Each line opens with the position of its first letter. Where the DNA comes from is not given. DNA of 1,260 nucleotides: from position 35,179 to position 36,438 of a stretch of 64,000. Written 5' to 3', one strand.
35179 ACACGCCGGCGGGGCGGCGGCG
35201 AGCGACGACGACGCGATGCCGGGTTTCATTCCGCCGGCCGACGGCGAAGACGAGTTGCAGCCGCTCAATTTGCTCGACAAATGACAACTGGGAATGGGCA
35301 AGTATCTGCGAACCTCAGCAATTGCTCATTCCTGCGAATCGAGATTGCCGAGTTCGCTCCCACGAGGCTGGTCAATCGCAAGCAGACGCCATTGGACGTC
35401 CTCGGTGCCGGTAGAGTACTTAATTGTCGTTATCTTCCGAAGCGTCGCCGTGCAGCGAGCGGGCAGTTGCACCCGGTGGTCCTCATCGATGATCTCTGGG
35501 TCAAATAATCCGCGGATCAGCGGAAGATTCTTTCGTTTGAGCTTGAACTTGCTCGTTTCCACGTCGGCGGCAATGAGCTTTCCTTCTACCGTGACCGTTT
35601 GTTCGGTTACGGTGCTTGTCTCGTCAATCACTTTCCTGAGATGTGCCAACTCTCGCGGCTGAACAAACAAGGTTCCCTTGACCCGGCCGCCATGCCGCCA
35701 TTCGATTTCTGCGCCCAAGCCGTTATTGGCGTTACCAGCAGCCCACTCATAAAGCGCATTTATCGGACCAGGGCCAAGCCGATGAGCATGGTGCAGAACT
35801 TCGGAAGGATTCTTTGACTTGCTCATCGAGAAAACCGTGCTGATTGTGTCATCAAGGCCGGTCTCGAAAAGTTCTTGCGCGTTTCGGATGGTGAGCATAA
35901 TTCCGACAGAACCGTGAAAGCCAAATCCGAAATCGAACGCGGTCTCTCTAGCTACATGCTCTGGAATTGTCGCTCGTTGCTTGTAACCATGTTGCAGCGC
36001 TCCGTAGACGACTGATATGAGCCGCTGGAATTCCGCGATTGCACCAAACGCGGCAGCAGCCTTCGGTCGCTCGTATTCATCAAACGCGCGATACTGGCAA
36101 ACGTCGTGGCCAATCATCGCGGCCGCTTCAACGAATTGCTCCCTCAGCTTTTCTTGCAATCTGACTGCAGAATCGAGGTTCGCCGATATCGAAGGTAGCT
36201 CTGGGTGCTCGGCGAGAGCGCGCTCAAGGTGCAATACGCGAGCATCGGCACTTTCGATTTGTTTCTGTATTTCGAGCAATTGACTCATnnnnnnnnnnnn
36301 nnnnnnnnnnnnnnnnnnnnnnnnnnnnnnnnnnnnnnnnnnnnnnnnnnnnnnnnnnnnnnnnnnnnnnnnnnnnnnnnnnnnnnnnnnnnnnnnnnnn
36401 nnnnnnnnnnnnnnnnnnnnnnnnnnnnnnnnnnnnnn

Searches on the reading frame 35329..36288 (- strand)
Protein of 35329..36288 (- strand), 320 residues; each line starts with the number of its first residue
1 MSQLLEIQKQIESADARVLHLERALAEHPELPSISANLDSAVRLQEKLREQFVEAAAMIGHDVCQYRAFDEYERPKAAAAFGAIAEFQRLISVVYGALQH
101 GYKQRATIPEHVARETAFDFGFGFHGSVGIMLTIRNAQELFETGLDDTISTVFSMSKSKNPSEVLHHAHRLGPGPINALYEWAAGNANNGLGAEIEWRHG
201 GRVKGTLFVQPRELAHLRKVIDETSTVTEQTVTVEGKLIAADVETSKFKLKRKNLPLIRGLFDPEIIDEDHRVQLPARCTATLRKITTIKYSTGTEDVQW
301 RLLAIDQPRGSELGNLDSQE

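Call 4: search_protein_families(library=pfam, proteins=[window:35329-36288:-], max_evalue=1)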
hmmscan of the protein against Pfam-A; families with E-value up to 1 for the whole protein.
window:35329-36288:- (320 aa): 0 families

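Call 5: search_protein_families(library=padloc, proteins=[window:35329-36288:-], max_evalue=1)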
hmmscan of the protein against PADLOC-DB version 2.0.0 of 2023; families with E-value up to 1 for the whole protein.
window:35329-36288:- (320 aa): 5 families
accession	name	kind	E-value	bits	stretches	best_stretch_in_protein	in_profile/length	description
PDLC04747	PDC-M63B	-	3.2e-13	47.6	1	1-305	1-308/309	-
PDLC04749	PDC-M63B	-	2.4e-09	34.7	1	86-305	86-305/309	-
PDLC04748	PDC-M63B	-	2.8e-05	21.1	1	37-302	37-306/326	-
PDLC04751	PDC-M63B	-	0.0055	14.3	1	125-304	126-305/307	-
PDLC00888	JAB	-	0.038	11.7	1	73-110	8-44/174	JAB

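Call 6: search_protein_families(library=ncbifam, proteins=[window:35329-36288:-], max_evalue=1)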
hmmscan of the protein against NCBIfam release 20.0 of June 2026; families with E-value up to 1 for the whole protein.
window:35329-36288:- (320 aa): 0 families

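Call 11: find_homologous_proteins(query=window:35329-36288:-)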
Query window:35329-36288:- (320 aa): 33 proteins with E <= 0.001 among 4683 candidates.
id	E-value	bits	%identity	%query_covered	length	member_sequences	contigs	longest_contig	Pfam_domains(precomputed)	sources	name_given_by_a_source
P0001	1.3e-181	620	100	87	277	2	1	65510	-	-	-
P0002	1.8e-113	397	59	98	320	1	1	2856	-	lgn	-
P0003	2.8e-108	380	57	98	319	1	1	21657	-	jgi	jgi:hypothetical protein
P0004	1.3e-105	371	56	96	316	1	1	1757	-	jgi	jgi:hypothetical protein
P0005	6.0e-104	365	55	96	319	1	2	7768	-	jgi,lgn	jgi:hypothetical protein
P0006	1.1e-103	365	57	90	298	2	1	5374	-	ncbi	ncbi:MAG: hypothetical protein WD468_05610 [Pirellulales bacterium]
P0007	1.4e-102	361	53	96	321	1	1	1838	-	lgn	-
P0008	3.4e-102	360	53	97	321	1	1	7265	-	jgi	jgi:hypothetical protein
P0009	1.0e-101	358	55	96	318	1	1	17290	-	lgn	-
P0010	2.8e-101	357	52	98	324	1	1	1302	-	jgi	jgi:hypothetical protein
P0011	3.4e-101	356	53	96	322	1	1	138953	-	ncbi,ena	-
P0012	3.8e-100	353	49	97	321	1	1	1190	-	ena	-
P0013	1.9e-99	351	52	98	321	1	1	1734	-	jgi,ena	-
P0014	3.4e-96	340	52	95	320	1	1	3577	-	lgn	-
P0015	1.5e-94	334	52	98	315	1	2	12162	-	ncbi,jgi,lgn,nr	ncbi:MAG TPA: hypothetical protein VGN42_09095 [Pirellulales bacterium]|jgi:hypothetical protein|nr:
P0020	1.4e-90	321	52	89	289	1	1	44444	-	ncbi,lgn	ncbi:MAG: hypothetical protein WD669_03415 [Pirellulales bacterium]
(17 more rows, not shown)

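Call 19: search_solved_structures(query=A1, max_evalue=10, show_alignments=1)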
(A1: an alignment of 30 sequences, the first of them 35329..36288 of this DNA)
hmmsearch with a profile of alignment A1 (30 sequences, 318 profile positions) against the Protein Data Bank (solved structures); distinct sequences matched with E-value up to 10: 3.
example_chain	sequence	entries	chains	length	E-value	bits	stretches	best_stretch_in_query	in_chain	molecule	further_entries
3lg7_A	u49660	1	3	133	0.85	11.8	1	4-67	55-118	4E10_S0_1EZ3A_002_C (T246)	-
1w3b_A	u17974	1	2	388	1.1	11.5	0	3-54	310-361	UDP-N-ACETYLGLUCOSAMINE--PEPTIDE N-ACETYLGLUCOSAMINYLTRANSFERASE 110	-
6eou_A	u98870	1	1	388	1.4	11.1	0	3-54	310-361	UDP-N-acetylglucosamine--peptide N-acetylglucosaminyltransferase 110 kDa subunit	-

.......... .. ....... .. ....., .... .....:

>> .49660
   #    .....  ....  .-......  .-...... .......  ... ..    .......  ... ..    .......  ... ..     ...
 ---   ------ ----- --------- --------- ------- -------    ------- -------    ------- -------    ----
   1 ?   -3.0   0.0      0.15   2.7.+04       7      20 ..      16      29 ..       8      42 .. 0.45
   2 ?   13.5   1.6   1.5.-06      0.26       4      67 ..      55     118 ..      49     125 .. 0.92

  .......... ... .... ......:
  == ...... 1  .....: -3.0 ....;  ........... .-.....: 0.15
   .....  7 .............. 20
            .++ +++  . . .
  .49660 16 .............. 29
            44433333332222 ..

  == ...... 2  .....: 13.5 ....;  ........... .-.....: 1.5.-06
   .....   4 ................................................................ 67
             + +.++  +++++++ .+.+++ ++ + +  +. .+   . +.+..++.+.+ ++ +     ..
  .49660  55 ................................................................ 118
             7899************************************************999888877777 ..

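Call 20: find_related_loci(query=A1, collection=genome_contigs, flank=10000)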
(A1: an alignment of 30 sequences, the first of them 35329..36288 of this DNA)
Query A1 (320 aa) in genome_contigs; peptide patterns used: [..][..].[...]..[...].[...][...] (x = any residue, [..] = any of these).
11 stretches matched a pattern; 4 encode a relative of the query (tblastn E <= 1e-3); 4 distinct loci.
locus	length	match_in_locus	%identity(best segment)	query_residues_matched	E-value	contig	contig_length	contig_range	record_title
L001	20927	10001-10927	53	1-308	1e-108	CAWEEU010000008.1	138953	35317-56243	MAG: uncultured Planctomycetota bacterium isolate MFD04944.bin.2.70 genome assembly, contig: contig_32104, whole genome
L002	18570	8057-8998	49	1-313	1e-96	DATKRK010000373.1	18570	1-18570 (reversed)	MAG TPA_asm: Pirellulales bacterium isolate SMAG_U14026 k141_822214, whole genome shotgun sequence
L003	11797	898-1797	37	1-299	2e-53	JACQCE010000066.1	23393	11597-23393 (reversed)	MAG: Nitrospirae bacterium isolate NC_groundwater_960_Pr1_S-0.2um_63_62 Montesol18-Sp2_coassembly_scaffold_439068, whole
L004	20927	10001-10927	33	1-306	8e-52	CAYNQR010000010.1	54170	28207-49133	MAG TPA_asm: uncultured Dehalococcoidales bacterium isolate binchicken_co43_317 genome assembly, contig: NODE_751_length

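Call 22: predict_structure(alignment_id=A1)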
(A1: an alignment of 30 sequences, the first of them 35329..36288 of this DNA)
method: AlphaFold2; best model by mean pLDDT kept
length: 320 residues; sequences in the alignment: 30
mean_pLDDT: 86.4   pTM: 0.81
mean pLDDT of the five models: 86.4, 86.3, 86.1, 84.0, 82.6
residues with pLDDT >= 90: 172; 70-90: 112; 50-70: 22; < 50: 14
segments of 3 or more residues with pLDDT < 50: 309-320
pLDDT, mean of each block of 10 residues (from residue 1): 80 85 88 89 89 88 90 80 94 95 92 85 67 69 80 97 95 97 95 93 93 97 93 92 90 93 78 74 94 92 78 42
secondary structure, 60 per line:
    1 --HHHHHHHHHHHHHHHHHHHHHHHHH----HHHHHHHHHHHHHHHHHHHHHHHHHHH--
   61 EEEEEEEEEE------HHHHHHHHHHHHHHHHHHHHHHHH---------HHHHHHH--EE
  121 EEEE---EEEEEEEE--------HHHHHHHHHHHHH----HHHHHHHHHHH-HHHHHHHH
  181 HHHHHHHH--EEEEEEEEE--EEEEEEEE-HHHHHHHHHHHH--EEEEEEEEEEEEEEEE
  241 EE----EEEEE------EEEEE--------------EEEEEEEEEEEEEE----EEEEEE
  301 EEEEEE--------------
elements in order: H3-27 H32-58 E61-70 H77-100 H110-116 E119-124 E128-135 H144-156 H161-171 H173-188 E191-199 E202-209 H211-222 E225-242 E247-251 E258-262 E277-290 E295-306

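Call 26: fold_search(model_id=the predicted structure, library=pdb)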
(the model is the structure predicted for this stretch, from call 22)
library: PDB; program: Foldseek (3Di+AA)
matches with E <= 10: 678; with E <= 0.001: 0
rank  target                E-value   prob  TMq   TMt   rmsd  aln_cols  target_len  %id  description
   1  2hql_E                5.5e-02  0.82  0.14  0.34   7.3        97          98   12  Crystal structure of a small single-stranded DNA binding protein from Mycoplasma pneumoniae (released 2007-05-01)
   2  2n78_MODEL_1_A        6.1e-02  0.97  0.15  0.49   6.3        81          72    9  NMR structure of IF1 from Pseudomonas aeruginosa (released 2016-09-07)
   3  1bg1_A                7.4e-02  0.25  0.17  0.12  19.0       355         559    9  TRANSCRIPTION FACTOR STAT3B/DNA COMPLEX (released 1999-01-13)
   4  2hql_B                1.1e-01  0.94  0.17  0.42   6.1        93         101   13  Crystal structure of a small single-stranded DNA binding protein from Mycoplasma pneumoniae (released 2007-05-01)
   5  1iz6_C                1.1e-01  0.69  0.14  0.27  15.6       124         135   10  Crystal Structure of Translation Initiation Factor 5A from Pyrococcus Horikoshii (released 2003-01-28)
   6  5cxo_A                1.1e-01  0.16  0.08  0.16  18.1       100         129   12  Intriguing role of epoxide hydrolase/cyclase-like enzyme SalBIII in pyran ring formation in polyether salinomycin (released 2015-09-30)
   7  2n3s_MODEL_1_A        1.4e-01  0.97  0.15  0.52   5.7        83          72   14  NMR Assignments and structure of Translation initiation factor IF-1 from Burkholderia thailandensis E264. (released 2015-06-24)
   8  4ql5_A                1.6e-01  0.95  0.14  0.52   6.5        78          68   15  Crystal structure of translation initiation factor IF-1 from Streptococcus pneumoniae TIGR4 (released 2014-07-02)
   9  3eb7_A                1.7e-01  0.18  0.18  0.11  18.4       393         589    6  Crystal Structure of Insecticidal Delta-Endotoxin Cry8Ea1 from Bacillus Thuringiensis at 2.2 Angstroms Resolution (released 2008-09-16)
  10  3i4o_A                1.8e-01  0.91  0.13  0.48   7.0        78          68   14  Crystal Structure of Translation Initiation Factor 1 from Mycobacterium tuberculosis (released 2010-02-23)
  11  4ql5_B                1.9e-01  0.96  0.15  0.54   6.0        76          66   16  Crystal structure of translation initiation factor IF-1 from Streptococcus pneumoniae TIGR4 (released 2014-07-02)
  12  2nch_MODEL_1_A        2.1e-01  0.84  0.14  0.42   9.1        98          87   13  Solution structure of translation initiation factor IF1 from wolbachia endosymbiont strain TRS of Brugia malay (released 2017-04-05)
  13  6dnc_MA               2.1e-01  0.33  0.12  0.12  14.8       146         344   10  E.coli RF1 bound to E.coli 70S ribosome in response to UAU sense A-site codon (released 2018-07-04)
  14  4etp_A                2.1e-01  0.08  0.13  0.12  23.8       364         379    9  C-terminal motor and motor homology domain of Kar3Vik1 fused to a synthetic heterodimeric coiled coil (released 2012-06-27)
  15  6cqm_G                2.2e-01  0.72  0.15  0.39   6.7        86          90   12  Crystal Structure of mitochondrial single-stranded DNA binding proteins from S. cerevisiae, Rim1 (Form2) (released 2018-05-30)
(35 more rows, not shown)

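Call 28: search_protein_representatives(alignment_id=A1)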
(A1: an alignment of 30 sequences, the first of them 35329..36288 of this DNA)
Query: 30 sequences, 318 profile positions. Proteins with E-value up to 0.001 (for the whole library): 1366; up to 1e-10: 713; up to 1e-30: 430. The best 150 are listed.
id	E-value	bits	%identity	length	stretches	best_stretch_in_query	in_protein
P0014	3.7e-145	499.3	-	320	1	1-312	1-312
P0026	6.4e-132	455.8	-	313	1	1-311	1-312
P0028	5.8e-125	433.0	-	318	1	1-316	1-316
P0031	1.6e-111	388.8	-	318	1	1-314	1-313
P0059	2.0e-108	378.6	-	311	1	1-309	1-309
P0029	5.4e-105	367.4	-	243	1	77-317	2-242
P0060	1.1e-104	366.3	-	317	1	1-308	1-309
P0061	8.9e-104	363.3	-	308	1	1-309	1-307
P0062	1.7e-103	362.4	-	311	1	1-307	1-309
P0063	1.3e-102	359.6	-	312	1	1-308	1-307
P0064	4.4e-101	354.5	-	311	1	1-308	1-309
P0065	1.9e-99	349.1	-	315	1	1-312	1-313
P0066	3.3e-99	348.3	-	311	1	1-308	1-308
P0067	1.2e-98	346.5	-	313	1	1-310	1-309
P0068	5.5e-98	344.3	-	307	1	1-307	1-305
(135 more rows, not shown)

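Call 33: search_dna_similar(query=window:35329-36288:-, collection=phages, mode=protein, max_evalue=0.001, max_rows=25)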
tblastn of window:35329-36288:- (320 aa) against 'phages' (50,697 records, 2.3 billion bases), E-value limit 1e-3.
No match.

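Call 34: search_dna_similar(query=window:35329-36288:-, collection=plasmids, mode=protein, max_evalue=0.001, max_rows=25)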
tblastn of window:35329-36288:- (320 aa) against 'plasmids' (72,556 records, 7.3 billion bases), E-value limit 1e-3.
No match.

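Call 37: find_homologous_proteins(query=A3, max_evalue=0.001)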
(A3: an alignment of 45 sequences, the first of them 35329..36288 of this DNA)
Query A3 (45 sequences) (320 aa, profile of the alignment): 38 proteins with E <= 0.001 among 8000 candidates.
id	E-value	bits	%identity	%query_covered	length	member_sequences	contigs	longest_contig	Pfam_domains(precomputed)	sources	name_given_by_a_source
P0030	8.7e-124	431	39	96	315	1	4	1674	-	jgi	jgi:hypothetical protein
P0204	1.7e-122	426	39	97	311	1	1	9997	-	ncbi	-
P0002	3.0e-119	416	59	98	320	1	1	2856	-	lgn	-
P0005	1.5e-117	410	55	96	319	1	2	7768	-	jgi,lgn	jgi:hypothetical protein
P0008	9.8e-117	407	53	97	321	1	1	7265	-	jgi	jgi:hypothetical protein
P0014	1.8e-116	407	52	95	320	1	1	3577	-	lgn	-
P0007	1.9e-116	406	53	96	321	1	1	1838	-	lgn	-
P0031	2.7e-115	403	35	96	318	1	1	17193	-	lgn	-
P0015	2.5e-114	399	52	98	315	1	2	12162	-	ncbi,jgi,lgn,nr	ncbi:MAG TPA: hypothetical protein VGN42_09095 [Pirellulales bacterium]|jgi:hypothetical protein|nr:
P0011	4.3e-114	399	53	96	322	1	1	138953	-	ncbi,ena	-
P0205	8.2e-114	398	36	97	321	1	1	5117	-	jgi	jgi:hypothetical protein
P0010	3.9e-113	396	52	98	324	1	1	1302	-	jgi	jgi:hypothetical protein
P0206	1.3e-112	394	41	96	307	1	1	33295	-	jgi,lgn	jgi:hypothetical protein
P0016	4.3e-112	392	51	96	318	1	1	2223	-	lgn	-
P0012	2.3e-111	390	49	97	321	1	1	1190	-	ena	-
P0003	4.5e-107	376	57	98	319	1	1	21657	-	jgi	jgi:hypothetical protein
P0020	3.1e-103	363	52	89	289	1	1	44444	-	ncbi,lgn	ncbi:MAG: hypothetical protein WD669_03415 [Pirellulales bacterium]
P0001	8.3e-97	342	100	87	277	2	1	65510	-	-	-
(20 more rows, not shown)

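Call 38: search_solved_structures(query=A3, max_evalue=10)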
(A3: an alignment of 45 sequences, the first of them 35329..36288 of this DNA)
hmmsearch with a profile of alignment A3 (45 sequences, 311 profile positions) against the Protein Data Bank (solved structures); distinct sequences matched with E-value up to 10: 4.
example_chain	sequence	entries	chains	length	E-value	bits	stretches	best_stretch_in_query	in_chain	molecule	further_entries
9tlw_A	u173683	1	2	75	0.05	15.7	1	7-53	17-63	Sc-apCC-2-MCL-1-4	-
3lg7_A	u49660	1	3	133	0.25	13.4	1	4-67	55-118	4E10_S0_1EZ3A_002_C (T246)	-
2pms_C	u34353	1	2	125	2.3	10.2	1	2-54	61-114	PNEUMOCOCCAL SURFACE PROTEIN A (PSPA)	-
9rgy_A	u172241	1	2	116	8.4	8.4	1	3-53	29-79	sc-apCC3-CW-0NTT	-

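Call 40: find_encoding_contigs(protein=P0011, flank=10000, max_places=2)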
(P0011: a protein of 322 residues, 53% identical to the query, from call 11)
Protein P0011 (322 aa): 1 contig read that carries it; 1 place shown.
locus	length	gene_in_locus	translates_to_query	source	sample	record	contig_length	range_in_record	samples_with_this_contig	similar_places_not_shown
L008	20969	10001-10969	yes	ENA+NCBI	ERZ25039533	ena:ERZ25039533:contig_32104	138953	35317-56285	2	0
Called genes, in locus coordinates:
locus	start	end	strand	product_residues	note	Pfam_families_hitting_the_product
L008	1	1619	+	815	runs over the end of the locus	PF13229:Beta_helix (weak), PF00404:Dockerin_1 (weak)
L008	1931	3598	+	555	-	PF02142:MGS, PF01808:AICARFT_IMPCHas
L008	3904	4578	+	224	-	PF16697:Yop-YscD_cpl, PF00498:FHA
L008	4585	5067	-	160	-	PF09970:DUF2204 (weak)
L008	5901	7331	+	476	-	PF07733:DNA_pol3_alpha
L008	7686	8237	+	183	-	PF14579:HHH_6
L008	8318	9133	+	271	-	PF01336:tRNA_anti-codon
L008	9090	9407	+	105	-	PF03693:ParD_antitoxin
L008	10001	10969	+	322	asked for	-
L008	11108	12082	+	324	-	PF01073:3Beta_HSD, PF01370:Epimerase, PF02719:Polysacc_synt_2 (faint), PF04321:RmlD_sub_bind, PF16363:GDP_Man_Dehyd, PF07993:NAD_binding_4 (weak)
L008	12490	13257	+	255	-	PF13202:EF-hand_5 (faint), PF13405:EF-hand_6 (faint), PF13499:EF-hand_7 (faint), PF00036:EF-hand_1 (faint)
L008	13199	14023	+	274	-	-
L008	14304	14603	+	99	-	PF05015:HigB-like_toxin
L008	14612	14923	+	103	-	PF01381:HTH_3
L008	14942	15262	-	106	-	PF05336:rhaM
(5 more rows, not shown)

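Call 41: find_encoding_contigs(protein=P0020, flank=10000, max_places=2)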
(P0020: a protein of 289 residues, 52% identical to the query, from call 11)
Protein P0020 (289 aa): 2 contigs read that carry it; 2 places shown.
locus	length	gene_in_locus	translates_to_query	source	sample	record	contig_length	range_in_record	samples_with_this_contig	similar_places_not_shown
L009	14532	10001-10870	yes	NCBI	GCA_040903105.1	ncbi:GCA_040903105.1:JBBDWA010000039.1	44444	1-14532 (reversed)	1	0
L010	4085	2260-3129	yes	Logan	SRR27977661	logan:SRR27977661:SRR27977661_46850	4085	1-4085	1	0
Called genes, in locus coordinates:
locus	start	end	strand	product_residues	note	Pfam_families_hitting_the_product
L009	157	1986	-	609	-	PF00595:PDZ, PF13180:PDZ_2, PF17820:PDZ_6, PF03572:Peptidase_S41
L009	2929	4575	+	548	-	PF02142:MGS, PF01808:AICARFT_IMPCHas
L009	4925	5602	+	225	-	PF16697:Yop-YscD_cpl, PF00498:FHA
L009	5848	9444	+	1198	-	PF02811:PHP, PF07733:DNA_pol3_alpha, PF17657:DNA_pol3_finger, PF14579:HHH_6, PF01336:tRNA_anti-codon (faint)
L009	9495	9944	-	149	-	-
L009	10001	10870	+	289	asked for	-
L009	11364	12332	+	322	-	PF01073:3Beta_HSD, PF01370:Epimerase, PF02719:Polysacc_synt_2 (faint), PF04321:RmlD_sub_bind, PF07993:NAD_binding_4 (faint), PF16363:GDP_Man_Dehyd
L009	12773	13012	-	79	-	-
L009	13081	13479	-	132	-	-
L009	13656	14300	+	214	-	-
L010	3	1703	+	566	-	?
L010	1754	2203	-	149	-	-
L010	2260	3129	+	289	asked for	-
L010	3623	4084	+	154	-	?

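Call 42: find_encoding_contigs(protein=P0206, flank=10000, max_places=2)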
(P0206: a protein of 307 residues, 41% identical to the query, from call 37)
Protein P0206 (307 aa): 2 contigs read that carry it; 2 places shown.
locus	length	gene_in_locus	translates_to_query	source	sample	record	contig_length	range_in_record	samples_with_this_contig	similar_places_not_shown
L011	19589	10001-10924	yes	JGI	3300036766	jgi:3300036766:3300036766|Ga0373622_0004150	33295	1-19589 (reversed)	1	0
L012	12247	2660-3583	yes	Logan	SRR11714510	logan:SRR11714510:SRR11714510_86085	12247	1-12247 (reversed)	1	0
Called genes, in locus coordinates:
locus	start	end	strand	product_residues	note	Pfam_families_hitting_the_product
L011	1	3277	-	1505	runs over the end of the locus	PF00534:Glycos_transf_1, PF13692:Glyco_trans_1_4, PF00535:Glycos_transf_2, PF13641:Glyco_tranf_2_3, PF13439:Glyco_transf_4, PF00534:Glycos_transf_1, PF13692:Glyco_trans_1_4, PF13524:Glyco_trans_1_2, +1 more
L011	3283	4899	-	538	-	PF00534:Glycos_transf_1, PF13692:Glyco_trans_1_4, PF13524:Glyco_trans_1_2 (weak)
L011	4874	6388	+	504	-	PF00270:DEAD, PF00271:Helicase_C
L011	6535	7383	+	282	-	PF00795:CN_hydrolase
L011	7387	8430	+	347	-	PF04371:PAD_porph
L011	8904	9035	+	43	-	-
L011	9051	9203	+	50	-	-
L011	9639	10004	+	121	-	PF22014:DUF6932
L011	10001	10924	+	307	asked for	-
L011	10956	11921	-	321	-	PF12760:Zn_ribbon_IS1595, PF12762:DDE_Tnp_IS1595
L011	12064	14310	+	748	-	PF02463:SMC_N (faint)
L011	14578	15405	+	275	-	-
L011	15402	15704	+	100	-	-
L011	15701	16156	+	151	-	-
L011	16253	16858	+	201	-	PF02798:GST_N, PF13417:GST_N_3, PF13409:GST_N_2, PF00043:GST_C, PF14497:GST_C_3 (weak), PF22041:GST_C_7 (faint), PF13410:GST_C_2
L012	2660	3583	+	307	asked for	-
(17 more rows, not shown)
